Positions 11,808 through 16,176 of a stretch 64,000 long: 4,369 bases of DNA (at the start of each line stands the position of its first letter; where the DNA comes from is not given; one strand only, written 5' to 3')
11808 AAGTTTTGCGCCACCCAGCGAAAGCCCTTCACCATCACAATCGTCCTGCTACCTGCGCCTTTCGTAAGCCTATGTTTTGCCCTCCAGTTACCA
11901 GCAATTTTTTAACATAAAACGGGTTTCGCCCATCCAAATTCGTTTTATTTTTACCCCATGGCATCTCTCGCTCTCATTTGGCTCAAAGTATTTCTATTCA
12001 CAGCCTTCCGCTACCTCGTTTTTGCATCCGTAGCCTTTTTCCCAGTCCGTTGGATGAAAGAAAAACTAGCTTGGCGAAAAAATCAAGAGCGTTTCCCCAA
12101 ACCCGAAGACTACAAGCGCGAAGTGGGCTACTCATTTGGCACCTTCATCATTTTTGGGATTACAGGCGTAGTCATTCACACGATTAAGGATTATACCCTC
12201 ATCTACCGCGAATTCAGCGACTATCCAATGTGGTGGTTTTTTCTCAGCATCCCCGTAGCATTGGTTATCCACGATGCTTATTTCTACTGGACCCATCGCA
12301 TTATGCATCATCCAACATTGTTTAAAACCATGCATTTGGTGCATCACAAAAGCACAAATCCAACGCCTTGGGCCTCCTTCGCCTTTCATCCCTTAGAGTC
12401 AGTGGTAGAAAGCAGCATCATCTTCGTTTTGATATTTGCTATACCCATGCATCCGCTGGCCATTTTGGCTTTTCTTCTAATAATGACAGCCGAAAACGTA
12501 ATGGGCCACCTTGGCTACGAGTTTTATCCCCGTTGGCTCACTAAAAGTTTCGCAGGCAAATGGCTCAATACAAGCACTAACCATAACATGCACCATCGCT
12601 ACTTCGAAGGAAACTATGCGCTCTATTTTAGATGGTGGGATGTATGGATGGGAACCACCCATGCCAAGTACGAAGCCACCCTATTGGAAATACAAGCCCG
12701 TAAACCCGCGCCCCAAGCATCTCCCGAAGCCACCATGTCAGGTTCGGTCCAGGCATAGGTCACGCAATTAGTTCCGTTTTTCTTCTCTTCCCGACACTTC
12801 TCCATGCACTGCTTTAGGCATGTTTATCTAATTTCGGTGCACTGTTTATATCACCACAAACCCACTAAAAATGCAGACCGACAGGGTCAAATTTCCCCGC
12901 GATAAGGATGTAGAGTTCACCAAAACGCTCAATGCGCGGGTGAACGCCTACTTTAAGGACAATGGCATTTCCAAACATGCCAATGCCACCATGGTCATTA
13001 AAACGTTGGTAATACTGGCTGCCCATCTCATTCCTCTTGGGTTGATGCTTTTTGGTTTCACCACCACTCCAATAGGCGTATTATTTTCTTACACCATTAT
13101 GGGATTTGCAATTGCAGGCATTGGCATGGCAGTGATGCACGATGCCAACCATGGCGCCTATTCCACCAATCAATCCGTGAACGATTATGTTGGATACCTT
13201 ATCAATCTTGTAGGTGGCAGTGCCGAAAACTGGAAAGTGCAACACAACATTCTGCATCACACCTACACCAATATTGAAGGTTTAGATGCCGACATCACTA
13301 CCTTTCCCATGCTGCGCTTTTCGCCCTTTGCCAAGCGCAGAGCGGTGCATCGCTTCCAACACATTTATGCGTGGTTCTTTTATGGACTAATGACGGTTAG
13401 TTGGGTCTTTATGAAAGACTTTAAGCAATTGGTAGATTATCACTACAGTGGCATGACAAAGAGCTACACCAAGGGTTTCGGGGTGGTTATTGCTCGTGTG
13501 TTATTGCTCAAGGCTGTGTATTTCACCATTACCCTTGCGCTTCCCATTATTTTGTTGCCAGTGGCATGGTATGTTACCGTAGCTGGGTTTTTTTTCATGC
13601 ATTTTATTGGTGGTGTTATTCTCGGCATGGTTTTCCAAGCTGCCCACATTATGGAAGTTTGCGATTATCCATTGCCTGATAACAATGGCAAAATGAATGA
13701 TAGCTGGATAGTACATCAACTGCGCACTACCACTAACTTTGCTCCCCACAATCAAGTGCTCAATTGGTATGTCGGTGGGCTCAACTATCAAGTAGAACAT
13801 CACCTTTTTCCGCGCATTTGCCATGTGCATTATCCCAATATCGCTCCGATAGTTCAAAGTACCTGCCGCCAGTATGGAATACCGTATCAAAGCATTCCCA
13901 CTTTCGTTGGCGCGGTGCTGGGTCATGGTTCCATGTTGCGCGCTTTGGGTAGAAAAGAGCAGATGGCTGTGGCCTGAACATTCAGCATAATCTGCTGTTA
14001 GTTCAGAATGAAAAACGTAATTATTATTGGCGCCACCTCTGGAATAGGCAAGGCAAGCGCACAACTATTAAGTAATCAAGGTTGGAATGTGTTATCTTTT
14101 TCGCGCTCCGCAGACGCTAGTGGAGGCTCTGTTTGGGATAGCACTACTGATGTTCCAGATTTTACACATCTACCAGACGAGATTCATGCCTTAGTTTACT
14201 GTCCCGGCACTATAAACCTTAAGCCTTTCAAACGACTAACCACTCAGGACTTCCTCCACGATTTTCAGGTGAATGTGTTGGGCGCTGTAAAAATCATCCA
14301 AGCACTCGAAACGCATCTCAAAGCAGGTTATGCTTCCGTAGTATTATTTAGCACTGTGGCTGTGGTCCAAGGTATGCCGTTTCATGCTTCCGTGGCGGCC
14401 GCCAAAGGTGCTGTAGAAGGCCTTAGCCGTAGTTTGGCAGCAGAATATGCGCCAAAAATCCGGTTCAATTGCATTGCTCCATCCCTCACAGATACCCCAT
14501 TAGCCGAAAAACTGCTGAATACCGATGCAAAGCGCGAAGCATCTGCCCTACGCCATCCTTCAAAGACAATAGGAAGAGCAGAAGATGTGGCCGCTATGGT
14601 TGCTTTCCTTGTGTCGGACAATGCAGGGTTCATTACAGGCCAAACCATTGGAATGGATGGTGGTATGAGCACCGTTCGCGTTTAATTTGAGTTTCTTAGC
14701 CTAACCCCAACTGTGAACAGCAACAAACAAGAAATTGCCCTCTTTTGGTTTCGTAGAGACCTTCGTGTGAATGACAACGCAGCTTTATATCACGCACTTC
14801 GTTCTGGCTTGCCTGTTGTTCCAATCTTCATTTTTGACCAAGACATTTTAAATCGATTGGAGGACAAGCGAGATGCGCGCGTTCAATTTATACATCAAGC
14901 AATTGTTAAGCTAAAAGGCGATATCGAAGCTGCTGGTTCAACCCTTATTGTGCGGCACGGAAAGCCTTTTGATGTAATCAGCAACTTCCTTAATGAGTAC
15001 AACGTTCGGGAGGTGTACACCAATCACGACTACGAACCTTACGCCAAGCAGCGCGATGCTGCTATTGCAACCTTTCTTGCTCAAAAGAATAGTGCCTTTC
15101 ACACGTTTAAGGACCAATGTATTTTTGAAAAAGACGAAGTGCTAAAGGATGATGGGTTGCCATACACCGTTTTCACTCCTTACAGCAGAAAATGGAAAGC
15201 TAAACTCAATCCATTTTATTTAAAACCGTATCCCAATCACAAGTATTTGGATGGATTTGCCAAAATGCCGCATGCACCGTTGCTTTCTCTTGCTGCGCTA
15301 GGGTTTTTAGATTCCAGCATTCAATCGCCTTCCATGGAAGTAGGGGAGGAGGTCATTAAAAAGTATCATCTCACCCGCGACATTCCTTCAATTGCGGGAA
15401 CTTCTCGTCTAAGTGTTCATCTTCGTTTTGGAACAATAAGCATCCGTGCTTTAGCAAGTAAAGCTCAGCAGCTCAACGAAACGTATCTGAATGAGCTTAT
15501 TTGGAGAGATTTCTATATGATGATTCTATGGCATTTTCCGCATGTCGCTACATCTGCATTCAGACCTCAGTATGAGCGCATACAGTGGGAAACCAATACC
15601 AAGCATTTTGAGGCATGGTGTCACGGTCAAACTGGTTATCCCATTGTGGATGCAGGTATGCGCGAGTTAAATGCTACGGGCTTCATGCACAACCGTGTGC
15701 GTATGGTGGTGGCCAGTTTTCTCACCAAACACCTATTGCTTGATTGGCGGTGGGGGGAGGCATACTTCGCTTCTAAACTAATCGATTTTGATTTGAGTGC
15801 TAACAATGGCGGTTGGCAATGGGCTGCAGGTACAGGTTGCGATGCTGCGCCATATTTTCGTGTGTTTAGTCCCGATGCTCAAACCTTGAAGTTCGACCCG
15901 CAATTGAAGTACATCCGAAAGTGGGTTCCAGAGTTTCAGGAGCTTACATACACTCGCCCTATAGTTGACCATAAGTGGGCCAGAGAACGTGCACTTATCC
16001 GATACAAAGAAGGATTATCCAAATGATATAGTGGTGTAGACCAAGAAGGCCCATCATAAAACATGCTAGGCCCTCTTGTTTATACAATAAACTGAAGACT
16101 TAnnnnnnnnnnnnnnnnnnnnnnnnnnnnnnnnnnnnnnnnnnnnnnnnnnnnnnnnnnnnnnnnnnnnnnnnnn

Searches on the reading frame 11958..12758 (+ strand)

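Call 40: search_protein_families(library=pfam, proteins=[window:11958-12758:+], max_evalue=1)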
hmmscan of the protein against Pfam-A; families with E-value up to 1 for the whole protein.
window:11958-12758:+ (266 aa): 1 family
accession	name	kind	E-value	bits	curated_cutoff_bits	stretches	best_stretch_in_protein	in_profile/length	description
PF04116.19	FA_hydroxylase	-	8.5e-30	104.3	31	1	100-233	3-132/132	Fatty acid hydroxylase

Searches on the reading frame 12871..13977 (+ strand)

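Call 5: search_protein_families(library=pfam, proteins=[window:12871-13977:+], max_evalue=0.01)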
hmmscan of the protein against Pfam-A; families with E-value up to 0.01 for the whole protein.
window:12871-13977:+ (368 aa): 1 family
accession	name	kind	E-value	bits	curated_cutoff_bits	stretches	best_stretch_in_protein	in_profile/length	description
PF00487.30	FA_desaturase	-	2.6e-35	122.8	29.7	1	69-341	5-251/253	Fatty acid desaturase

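Call 6: search_protein_families(library=ncbifam, proteins=[window:12871-13977:+], max_evalue=0.01)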
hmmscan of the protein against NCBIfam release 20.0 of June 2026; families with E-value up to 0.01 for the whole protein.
window:12871-13977:+ (368 aa): 1 family
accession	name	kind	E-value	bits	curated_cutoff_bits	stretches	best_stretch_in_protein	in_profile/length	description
NF052549.1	FAdesatDesBBac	equivalog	0.00019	20.8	500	1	63-326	50-287/340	Delta(10) desaturase DesB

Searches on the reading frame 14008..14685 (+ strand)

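Call 40: search_protein_families(library=pfam, proteins=[window:14008-14685:+], max_evalue=1)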
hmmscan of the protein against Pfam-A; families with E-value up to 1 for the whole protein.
window:14008-14685:+ (225 aa): 7 families
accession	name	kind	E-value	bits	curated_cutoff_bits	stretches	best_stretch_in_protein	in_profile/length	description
PF13561.12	adh_short_C2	-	7.8e-43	147.2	27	2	57-221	70-236/236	Enoyl-(Acyl carrier protein) reductase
PF00106.31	adh_short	-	1.5e-26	93.6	26.6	2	57-170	76-191/195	short chain dehydrogenase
PF23441.1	SDR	-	8.2e-11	42.2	27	1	102-220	135-255/258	SDR-like rossmann domain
PF08659.16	KR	-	9.4e-08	32.6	22.6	2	56-147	79-167/180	KR domain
PF01370.27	Epimerase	-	0.002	18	20.9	1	4-120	1-119/240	NAD dependent epimerase/dehydratase family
PF05368.20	NmrA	-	0.023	14.7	27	0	105-222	96-222/298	NmrA-like family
PF08643.16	DUF1776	-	0.11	12.3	25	1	73-149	107-186/294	Fungal family of unknown function (DUF1776)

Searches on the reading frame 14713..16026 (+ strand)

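Call 40: search_protein_families(library=pfam, proteins=[window:14713-16026:+], max_evalue=1)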
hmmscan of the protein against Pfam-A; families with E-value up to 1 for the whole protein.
window:14713-16026:+ (437 aa): 2 families
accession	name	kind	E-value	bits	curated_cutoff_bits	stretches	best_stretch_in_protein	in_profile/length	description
PF03441.19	FAD_binding_7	-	4.6e-75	251.9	27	1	259-411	2-156/203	FAD binding domain of DNA photolyase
PF00875.24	DNA_photolyase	-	2.2e-47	161.5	26.6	1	10-171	2-158/164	DNA photolyase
